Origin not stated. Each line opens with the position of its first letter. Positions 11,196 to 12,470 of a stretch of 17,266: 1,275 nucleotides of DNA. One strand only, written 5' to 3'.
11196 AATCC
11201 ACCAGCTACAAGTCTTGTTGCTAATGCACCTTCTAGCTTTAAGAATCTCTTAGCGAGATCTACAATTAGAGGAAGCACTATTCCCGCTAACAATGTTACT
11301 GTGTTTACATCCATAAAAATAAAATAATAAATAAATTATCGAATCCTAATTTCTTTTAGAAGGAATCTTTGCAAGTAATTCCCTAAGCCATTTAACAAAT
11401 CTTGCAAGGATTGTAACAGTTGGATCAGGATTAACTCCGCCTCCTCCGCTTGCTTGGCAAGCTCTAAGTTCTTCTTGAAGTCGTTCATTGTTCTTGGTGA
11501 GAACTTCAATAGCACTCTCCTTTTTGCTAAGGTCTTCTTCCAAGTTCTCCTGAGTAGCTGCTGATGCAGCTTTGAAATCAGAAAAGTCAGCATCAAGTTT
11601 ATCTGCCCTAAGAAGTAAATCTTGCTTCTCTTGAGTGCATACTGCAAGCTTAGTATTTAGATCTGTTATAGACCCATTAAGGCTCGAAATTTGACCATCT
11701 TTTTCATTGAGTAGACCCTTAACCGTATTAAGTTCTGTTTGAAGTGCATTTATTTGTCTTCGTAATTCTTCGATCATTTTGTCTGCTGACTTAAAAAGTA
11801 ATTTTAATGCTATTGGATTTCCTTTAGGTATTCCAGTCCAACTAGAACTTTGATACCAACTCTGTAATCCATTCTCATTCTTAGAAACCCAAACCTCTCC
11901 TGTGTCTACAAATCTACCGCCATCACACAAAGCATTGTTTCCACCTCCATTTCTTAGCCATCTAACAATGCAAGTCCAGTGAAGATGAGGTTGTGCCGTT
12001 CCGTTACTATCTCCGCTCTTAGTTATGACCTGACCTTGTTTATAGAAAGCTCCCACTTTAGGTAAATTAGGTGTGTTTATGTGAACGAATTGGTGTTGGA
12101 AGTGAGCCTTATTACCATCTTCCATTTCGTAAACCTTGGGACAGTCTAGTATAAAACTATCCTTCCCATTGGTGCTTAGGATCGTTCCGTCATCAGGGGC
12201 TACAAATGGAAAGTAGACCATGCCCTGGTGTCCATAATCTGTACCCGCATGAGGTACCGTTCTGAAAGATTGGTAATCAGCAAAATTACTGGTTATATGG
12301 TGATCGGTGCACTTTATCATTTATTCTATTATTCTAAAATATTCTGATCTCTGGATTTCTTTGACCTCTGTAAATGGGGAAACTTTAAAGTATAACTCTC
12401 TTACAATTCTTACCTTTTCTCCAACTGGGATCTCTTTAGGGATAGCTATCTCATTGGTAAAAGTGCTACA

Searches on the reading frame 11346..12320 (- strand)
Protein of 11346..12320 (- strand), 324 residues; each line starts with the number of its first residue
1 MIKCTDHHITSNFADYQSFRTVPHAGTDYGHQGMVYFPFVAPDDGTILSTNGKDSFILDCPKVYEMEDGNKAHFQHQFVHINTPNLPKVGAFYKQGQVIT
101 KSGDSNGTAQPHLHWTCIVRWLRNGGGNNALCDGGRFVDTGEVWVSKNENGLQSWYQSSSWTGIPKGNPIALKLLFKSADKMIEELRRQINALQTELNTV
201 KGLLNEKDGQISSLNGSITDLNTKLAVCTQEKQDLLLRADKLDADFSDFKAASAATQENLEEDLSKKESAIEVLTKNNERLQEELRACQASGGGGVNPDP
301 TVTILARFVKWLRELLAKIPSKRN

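Call 10: search_protein_families(library=phrogs, proteins=[window:11346-12320:-], max_evalue=0.01)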
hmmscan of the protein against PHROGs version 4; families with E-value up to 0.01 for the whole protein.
window:11346-12320:- (324 aa): 7 families
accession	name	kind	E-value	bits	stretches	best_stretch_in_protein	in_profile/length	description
phrog_7767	-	other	6.2e-06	27.1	1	7-118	4-107/194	metallo-endopeptidase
phrog_77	-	DNA, RNA and nucleotide metabolism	0.00022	20.8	1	178-287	468-567/967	SbcC-like subunit of palindrome specific endonuclease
phrog_21066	-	unknown function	0.00028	21.8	1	177-287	81-186/228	-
phrog_4704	-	tail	0.002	17.9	1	179-285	22-129/625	tail length tape measure protein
phrog_28672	-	other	0.0022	17.7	1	68-130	329-385/397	metallo-endopeptidase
phrog_11037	-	unknown function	0.0046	17.2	1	33-117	199-283/365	-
phrog_17169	-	unknown function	0.0054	17.8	0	150-233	13-92/107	-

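Call 11: search_protein_families(library=pfam, proteins=[window:11346-12320:-], max_evalue=0.01)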
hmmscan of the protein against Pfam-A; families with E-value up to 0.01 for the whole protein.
window:11346-12320:- (324 aa): 7 families
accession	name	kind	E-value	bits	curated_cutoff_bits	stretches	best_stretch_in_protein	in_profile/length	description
PF01551.29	Peptidase_M23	-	8.6e-06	26.3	28.7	1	24-117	3-87/96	Peptidase family M23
PF24319.2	DUF7491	-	4e-05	24.2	30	1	184-253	10-79/90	Coiled-coil region of unknown function (DUF7491)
PF06785.16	UPF0242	-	0.00023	21.7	33.5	1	178-223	140-185/194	Uncharacterised protein family (UPF0242) N-terminus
PF12325.13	TMF_TATA_bd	-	0.0012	19.4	29.1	1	177-222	60-105/115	TATA element modulatory factor 1 TATA binding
PF06818.20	Fez1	-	0.0014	19.6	34.4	1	188-283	31-127/199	Fez1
PF06428.16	Sec2p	-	0.003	17.9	28.5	1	175-234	30-89/92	GDP/GTP exchange factor Sec2p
PF16526.10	CLZ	-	0.0062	17.3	26.7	0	233-290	6-59/71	C-terminal leucine zipper domain of cyclic nucleotide-gated channels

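Call 16: find_related_loci(query=window:11346-12320:-, collection=viral_contigs, flank=6000)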
Query window:11346-12320:- (324 aa) in viral_contigs; peptide patterns used: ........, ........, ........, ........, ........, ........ (x = any residue, [..] = any of these).
7 stretches matched a pattern; 1 encode a relative of the query (tblastn E <= 1e-3); 1 distinct loci.
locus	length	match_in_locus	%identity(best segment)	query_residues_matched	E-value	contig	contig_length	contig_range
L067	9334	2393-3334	67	1-318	1e-142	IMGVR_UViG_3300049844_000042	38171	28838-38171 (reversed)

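Call 25: find_homologous_proteins(query=window:11346-12320:-)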
Query window:11346-12320:- (324 aa): 12 proteins with E <= 0.001 among 2716 candidates.
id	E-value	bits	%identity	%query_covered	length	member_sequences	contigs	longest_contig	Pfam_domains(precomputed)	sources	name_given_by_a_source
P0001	1.4e-220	749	100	100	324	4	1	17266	PF01551.30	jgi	-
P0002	3.5e-159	547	74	98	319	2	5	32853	-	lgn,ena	-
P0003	5.2e-152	524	64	98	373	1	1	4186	PF01551.30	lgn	-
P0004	6.0e-141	487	69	98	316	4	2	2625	PF01551.30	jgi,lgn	jgi:hypothetical protein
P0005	9.8e-133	460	65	98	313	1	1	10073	PF01551.30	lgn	-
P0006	2.5e-83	298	75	55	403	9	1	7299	-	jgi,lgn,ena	-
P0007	1.7e-61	226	84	40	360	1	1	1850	PF01510.31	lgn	-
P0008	2.9e-59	219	81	40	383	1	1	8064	PF01510.31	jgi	jgi:hypothetical protein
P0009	1.6e-42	164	62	40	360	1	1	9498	PF01510.31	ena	-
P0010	6.4e-41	159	59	42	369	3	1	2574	PF01510.31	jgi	jgi:hypothetical protein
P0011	9.9e-38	148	59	40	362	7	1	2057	PF01510.31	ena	-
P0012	1.0e-21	96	40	42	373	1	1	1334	PF01510.31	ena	-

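Call 26: find_encoding_contigs(protein=P0002, flank=6000, max_places=6)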
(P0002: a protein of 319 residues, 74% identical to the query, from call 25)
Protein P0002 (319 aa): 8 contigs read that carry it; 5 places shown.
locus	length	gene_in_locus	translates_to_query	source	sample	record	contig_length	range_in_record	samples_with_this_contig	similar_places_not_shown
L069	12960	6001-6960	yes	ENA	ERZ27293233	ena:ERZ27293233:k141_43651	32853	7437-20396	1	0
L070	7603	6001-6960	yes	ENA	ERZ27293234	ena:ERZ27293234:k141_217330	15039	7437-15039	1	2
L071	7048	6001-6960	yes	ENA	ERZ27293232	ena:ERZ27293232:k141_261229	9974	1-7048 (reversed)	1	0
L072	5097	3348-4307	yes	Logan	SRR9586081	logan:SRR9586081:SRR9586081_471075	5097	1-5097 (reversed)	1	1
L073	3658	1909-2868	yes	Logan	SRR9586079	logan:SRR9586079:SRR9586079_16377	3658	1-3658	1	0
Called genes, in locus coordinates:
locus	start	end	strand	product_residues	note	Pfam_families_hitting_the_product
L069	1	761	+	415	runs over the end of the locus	-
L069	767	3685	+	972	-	-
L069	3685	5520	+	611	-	-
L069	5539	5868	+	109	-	-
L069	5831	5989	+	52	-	-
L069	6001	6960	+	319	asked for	-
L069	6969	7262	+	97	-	-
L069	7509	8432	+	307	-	PF09524:Phg_2220_C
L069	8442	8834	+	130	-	-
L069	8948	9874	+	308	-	PF00149:Metallophos (weak)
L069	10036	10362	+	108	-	-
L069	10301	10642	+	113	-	-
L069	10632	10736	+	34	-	-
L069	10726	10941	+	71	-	-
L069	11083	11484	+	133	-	PF05766:NinG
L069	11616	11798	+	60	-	-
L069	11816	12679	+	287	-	PF03837:RecT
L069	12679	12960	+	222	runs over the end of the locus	-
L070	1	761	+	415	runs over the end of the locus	-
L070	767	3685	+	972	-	-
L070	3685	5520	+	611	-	-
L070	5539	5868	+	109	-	-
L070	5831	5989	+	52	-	-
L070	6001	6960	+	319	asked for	-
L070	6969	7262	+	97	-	-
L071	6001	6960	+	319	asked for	-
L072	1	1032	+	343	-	?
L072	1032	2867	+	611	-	-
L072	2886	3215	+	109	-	-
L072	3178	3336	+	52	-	-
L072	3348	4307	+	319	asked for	-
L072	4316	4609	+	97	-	-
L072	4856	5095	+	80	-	?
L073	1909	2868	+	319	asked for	-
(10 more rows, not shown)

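Call 27: find_encoding_contigs(protein=P0005, flank=6000, max_places=4)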
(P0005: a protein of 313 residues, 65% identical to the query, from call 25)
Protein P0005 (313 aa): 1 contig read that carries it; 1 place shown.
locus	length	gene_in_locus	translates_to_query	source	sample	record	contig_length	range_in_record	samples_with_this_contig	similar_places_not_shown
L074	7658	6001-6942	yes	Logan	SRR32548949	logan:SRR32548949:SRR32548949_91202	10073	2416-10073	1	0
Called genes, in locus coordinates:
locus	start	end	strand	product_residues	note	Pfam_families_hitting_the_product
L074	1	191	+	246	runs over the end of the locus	-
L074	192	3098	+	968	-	-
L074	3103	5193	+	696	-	-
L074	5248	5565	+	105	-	-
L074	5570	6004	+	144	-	-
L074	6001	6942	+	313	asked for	PF01551:Peptidase_M23 (weak)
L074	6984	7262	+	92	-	-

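Call 28: find_encoding_contigs(protein=P0003, flank=6000, max_places=4)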
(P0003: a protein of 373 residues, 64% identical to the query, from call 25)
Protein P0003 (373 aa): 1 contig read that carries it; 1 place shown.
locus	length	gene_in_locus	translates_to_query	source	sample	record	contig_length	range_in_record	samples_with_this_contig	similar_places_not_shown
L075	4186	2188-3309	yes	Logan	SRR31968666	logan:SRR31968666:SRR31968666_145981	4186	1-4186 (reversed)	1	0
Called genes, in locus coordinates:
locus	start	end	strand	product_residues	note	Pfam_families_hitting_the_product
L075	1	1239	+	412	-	?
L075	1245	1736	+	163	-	-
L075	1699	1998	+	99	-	-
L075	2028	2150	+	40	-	-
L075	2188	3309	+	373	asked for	PF01551:Peptidase_M23 (faint)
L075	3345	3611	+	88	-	-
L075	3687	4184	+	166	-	?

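Call 45: search_protein_families(library=phrogs, proteins=[L067:3752-3982:+, L067:4185-4802:+, L069:7509-8432:+], max_evalue=0.01)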
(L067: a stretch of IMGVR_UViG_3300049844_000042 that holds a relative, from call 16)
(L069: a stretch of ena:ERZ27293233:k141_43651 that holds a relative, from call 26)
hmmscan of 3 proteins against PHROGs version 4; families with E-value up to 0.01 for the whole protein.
L067:3752-3982:+ (76 aa): 0 families

L067:4185-4802:+ (205 aa): 11 families
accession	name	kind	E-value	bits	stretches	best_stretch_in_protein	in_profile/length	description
phrog_428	-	DNA, RNA and nucleotide metabolism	1.1e-09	39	1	64-195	93-235/455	replication initiation protein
phrog_270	-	DNA, RNA and nucleotide metabolism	3.2e-08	34.4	1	69-148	40-123/383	replication initiation protein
phrog_186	-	DNA, RNA and nucleotide metabolism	8.4e-08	33.2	1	90-191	57-171/308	DnaD-like helicase loader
phrog_345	-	DNA, RNA and nucleotide metabolism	6.1e-06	27.1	1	85-193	55-163/297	replication initiation O-like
phrog_678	-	DNA, RNA and nucleotide metabolism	7.2e-06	26.8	1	78-180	75-201/346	replication initiation O-like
phrog_19658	-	DNA, RNA and nucleotide metabolism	2.5e-05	25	1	73-132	16-76/283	replication initiation protein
phrog_8102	-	DNA, RNA and nucleotide metabolism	9.9e-05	22.6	1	70-142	28-104/337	replication initiation protein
phrog_2880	-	DNA, RNA and nucleotide metabolism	0.00091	19.3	1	69-173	21-106/459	replication initiation protein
phrog_391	-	DNA, RNA and nucleotide metabolism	0.0014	19.3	1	88-152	28-97/298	replication initiation O-like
phrog_5978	-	unknown function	0.0015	18.6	1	97-136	311-350/364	-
phrog_35854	-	DNA, RNA and nucleotide metabolism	0.0026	18.9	0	10-116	33-137/145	HNH endonuclease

L069:7509-8432:+ (307 aa): 13 families
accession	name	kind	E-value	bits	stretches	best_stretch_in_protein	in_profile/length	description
phrog_428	-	DNA, RNA and nucleotide metabolism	7e-25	89.1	1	65-285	118-311/455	replication initiation protein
phrog_6493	-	DNA, RNA and nucleotide metabolism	4.9e-13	50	1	22-197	11-145/261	DnaD-like helicase loader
phrog_22444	-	unknown function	4.4e-12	47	1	21-152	18-159/352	-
phrog_16167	-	DNA, RNA and nucleotide metabolism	1.4e-06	29.3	1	216-282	195-265/315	replication initiation protein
phrog_1163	-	unknown function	8.4e-06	26.7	1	201-274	168-240/273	-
phrog_18020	-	DNA, RNA and nucleotide metabolism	2.5e-05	25.2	1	215-283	149-215/248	replication initiation O-like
phrog_270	-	DNA, RNA and nucleotide metabolism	2.9e-05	24.6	1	77-258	63-223/383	replication initiation protein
phrog_678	-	DNA, RNA and nucleotide metabolism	3.3e-05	24.6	1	40-231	59-209/346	replication initiation O-like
phrog_20981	-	unknown function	4.2e-05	24.3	1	207-284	176-252/293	-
phrog_9773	-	DNA, RNA and nucleotide metabolism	0.00013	22.8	1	73-142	43-109/288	replication initiation O-like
phrog_22793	-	unknown function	0.00039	21.1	1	211-283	62-133/177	-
phrog_186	-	DNA, RNA and nucleotide metabolism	0.00052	20.8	1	72-198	57-174/308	DnaD-like helicase loader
phrog_11233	-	DNA, RNA and nucleotide metabolism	0.0058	17.1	1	63-135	34-101/297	replication initiation protein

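Call 46: search_protein_families(library=pfam, proteins=[L067:3752-3982:+, L067:4185-4802:+, L069:7509-8432:+], max_evalue=0.01)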
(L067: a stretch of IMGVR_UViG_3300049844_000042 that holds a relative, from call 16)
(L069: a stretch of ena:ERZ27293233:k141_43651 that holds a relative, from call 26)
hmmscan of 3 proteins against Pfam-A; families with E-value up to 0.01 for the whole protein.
L067:3752-3982:+ (76 aa): 0 families

L067:4185-4802:+ (205 aa): 6 families
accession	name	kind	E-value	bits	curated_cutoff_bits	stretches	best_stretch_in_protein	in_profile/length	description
PF13730.12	HTH_36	-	3.2e-08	33.7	25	1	73-127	2-55/55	Helix-turn-helix domain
PF13613.12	HTH_Tnp_4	-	3.3e-05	23.8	27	1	95-118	17-40/53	Helix-turn-helix of DDE superfamily endonuclease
PF21984.2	DnaD_N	-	0.00056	20.5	27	1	74-139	12-77/101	DnaD N-terminal domain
PF13545.12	HTH_Crp_2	-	0.0024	18.2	27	1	95-132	20-57/70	Crp-like helix-turn-helix domain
PF06970.17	RepA_N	-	0.0068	16.7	30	0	96-121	51-76/76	Replication initiator protein A (RepA) N-terminus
PF08279.18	HTH_11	-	0.0098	16.2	25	0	98-124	16-42/55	HTH domain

L069:7509-8432:+ (307 aa): 2 families
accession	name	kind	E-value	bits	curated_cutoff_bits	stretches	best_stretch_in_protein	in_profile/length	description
PF09524.15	Phg_2220_C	-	1.1e-08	35.5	27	1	212-282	2-71/73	Conserved phage C-terminus (Phg_2220_C)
PF21984.2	DnaD_N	-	0.002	18.7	27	1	82-131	35-84/101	DnaD N-terminal domain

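Call 52: find_related_loci(query=A2, collection=viral_contigs, flank=5000)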
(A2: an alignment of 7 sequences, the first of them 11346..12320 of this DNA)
Query A2 (324 aa) in viral_contigs; peptide patterns used: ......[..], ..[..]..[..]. (x = any residue, [..] = any of these).
62 stretches matched a pattern; 1 encode a relative of the query (tblastn E <= 1e-3); 1 distinct loci.
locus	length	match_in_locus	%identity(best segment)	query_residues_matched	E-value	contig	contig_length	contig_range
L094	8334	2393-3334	67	1-318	1e-142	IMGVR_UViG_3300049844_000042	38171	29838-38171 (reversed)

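Call 53: find_encoding_contigs(protein=P0006, flank=5000, max_places=4)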
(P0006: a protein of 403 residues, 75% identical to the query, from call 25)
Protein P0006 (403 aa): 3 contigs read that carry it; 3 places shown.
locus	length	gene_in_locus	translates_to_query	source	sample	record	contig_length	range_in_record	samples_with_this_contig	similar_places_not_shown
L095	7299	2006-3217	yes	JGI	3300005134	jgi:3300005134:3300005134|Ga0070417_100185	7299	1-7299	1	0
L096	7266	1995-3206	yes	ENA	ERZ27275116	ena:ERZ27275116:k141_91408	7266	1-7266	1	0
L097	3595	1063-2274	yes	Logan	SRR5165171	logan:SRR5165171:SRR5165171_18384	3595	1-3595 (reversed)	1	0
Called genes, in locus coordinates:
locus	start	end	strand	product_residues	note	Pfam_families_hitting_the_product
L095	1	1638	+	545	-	?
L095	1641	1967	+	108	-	-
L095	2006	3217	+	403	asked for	-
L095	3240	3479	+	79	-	-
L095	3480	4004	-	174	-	-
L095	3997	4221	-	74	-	-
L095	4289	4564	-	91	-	-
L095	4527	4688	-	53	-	-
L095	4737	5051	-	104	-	-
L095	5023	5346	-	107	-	-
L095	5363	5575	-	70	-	-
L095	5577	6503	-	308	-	PF00149:Metallophos (weak)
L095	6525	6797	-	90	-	-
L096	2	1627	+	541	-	?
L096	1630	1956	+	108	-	-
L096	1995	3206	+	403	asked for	-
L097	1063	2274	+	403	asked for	-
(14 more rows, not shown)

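Call 54: find_encoding_contigs(protein=P0004, flank=5000, max_places=4)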
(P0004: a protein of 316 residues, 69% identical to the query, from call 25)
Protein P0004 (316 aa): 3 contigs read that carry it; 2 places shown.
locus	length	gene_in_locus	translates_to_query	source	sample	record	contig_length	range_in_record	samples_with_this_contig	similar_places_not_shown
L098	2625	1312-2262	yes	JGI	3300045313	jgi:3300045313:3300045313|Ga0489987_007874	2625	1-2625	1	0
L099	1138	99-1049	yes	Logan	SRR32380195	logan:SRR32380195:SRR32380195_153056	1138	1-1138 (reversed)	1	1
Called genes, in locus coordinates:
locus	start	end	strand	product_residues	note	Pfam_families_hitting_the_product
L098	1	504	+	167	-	?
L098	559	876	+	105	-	-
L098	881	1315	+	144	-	-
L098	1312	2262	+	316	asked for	PF01551:Peptidase_M23 (weak)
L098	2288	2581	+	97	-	-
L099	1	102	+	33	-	?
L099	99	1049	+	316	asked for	PF01551:Peptidase_M23 (weak)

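Call 61: find_encoding_contigs(protein=P0008, flank=6000, max_places=3)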
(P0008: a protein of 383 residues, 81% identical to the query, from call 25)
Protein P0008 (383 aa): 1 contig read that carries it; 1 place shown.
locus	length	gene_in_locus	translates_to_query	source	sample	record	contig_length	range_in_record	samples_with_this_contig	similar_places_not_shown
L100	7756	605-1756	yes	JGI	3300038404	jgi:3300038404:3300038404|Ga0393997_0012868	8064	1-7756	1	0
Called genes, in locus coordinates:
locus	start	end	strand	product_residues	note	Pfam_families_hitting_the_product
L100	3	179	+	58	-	?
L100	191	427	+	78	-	-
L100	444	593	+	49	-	-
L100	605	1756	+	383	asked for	PF01510:Amidase_2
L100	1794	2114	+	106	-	-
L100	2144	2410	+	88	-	-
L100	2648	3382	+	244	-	PF09524:Phg_2220_C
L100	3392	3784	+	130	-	-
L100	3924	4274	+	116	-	-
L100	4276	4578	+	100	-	-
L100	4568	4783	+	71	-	-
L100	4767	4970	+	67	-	-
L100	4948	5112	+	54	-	-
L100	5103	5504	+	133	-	PF05766:NinG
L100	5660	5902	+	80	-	-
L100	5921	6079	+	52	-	-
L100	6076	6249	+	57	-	-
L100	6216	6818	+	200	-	PF27148:Slr1353_N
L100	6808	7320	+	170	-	PF12705:PDDEXK_1 (weak)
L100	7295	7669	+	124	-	-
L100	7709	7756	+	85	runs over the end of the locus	-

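Call 62: find_encoding_contigs(protein=P0009, flank=6000, max_places=3)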
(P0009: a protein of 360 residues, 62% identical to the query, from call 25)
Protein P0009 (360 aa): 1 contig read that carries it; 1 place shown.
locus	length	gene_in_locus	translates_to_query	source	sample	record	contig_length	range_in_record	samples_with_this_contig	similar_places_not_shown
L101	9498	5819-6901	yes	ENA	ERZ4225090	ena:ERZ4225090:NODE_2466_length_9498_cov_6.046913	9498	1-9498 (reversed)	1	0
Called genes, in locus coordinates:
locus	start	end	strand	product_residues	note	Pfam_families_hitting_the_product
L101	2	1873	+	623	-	?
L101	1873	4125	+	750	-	-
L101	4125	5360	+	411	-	-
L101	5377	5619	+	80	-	-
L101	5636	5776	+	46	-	-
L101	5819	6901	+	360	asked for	PF01510:Amidase_2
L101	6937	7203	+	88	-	-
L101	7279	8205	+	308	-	PF00149:Metallophos (faint)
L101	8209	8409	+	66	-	-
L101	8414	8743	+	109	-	-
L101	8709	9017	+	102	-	-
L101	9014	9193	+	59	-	-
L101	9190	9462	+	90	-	-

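Call 65: find_encoding_contigs(protein=P0010, flank=4000, max_places=4)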
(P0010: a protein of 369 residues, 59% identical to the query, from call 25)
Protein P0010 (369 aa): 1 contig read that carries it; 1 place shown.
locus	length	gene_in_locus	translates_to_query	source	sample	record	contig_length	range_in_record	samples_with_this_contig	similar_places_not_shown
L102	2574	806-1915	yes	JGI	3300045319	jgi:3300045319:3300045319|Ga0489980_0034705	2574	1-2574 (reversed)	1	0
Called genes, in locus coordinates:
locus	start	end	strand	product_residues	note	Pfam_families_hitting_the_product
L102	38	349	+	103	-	-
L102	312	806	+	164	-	-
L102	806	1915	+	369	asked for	PF01510:Amidase_2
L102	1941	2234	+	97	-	-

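Call 66: find_encoding_contigs(protein=P0011, flank=4000, max_places=6)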
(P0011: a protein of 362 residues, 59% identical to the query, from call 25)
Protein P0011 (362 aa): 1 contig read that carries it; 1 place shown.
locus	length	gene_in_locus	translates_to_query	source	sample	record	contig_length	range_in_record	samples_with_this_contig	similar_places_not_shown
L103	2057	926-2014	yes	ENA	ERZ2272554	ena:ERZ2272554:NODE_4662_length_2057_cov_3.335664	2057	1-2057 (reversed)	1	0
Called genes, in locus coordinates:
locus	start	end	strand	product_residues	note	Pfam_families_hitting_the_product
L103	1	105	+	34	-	?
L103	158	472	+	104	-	-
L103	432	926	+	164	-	-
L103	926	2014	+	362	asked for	PF01510:Amidase_2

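Call 100: find_homologous_proteins(query=L100:2648-3382:+)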
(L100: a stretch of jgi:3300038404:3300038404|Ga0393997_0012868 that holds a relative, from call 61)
Query L100:2648-3382:+ (244 aa): 1396 proteins with E <= 0.001 among 1932 candidates; the best 120 are listed.
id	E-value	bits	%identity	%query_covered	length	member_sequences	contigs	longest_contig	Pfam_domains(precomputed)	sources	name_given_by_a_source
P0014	2.3e-154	530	100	98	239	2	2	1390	PF09524.16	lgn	-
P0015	1.9e-82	294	57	98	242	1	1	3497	PF09524.16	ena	-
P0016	1.4e-80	288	62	90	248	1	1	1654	PF09524.16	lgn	-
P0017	3.8e-71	257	53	88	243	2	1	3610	PF09524.16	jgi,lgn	-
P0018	2.3e-65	238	51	91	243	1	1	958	PF09524.16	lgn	-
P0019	2.5e-63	232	49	98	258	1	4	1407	PF09524.16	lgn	-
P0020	9.3e-62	227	94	44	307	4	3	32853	PF09524.16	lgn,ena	-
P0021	1.6e-53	200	48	88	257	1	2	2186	PF09524.16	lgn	-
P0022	1.0e-50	191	47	89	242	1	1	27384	-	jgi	jgi:hypothetical protein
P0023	2.7e-47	179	57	68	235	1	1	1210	-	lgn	-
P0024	1.3e-46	177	44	90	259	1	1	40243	PF09524.16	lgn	-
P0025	1.4e-46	177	48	77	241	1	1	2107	-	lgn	-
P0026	5.9e-46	175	51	77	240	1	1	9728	-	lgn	-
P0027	1.5e-44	170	61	54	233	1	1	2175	-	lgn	-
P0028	2.8e-44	169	62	54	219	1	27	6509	-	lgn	-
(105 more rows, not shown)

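Call 101: find_encoding_contigs(protein=P0015, flank=4000, max_places=4)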
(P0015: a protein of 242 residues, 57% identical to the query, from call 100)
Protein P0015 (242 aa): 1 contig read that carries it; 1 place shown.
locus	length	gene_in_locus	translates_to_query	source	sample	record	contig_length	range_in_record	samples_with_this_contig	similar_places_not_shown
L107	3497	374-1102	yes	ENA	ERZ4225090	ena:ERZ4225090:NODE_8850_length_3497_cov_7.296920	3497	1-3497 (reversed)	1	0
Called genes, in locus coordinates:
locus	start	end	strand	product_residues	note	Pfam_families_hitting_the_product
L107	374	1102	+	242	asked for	PF09524:Phg_2220_C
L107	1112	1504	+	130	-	-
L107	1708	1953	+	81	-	-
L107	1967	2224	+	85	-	-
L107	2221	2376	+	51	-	-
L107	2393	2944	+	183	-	PF27148:Slr1353_N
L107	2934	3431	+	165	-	PF12705:PDDEXK_1 (weak)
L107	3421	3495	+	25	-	?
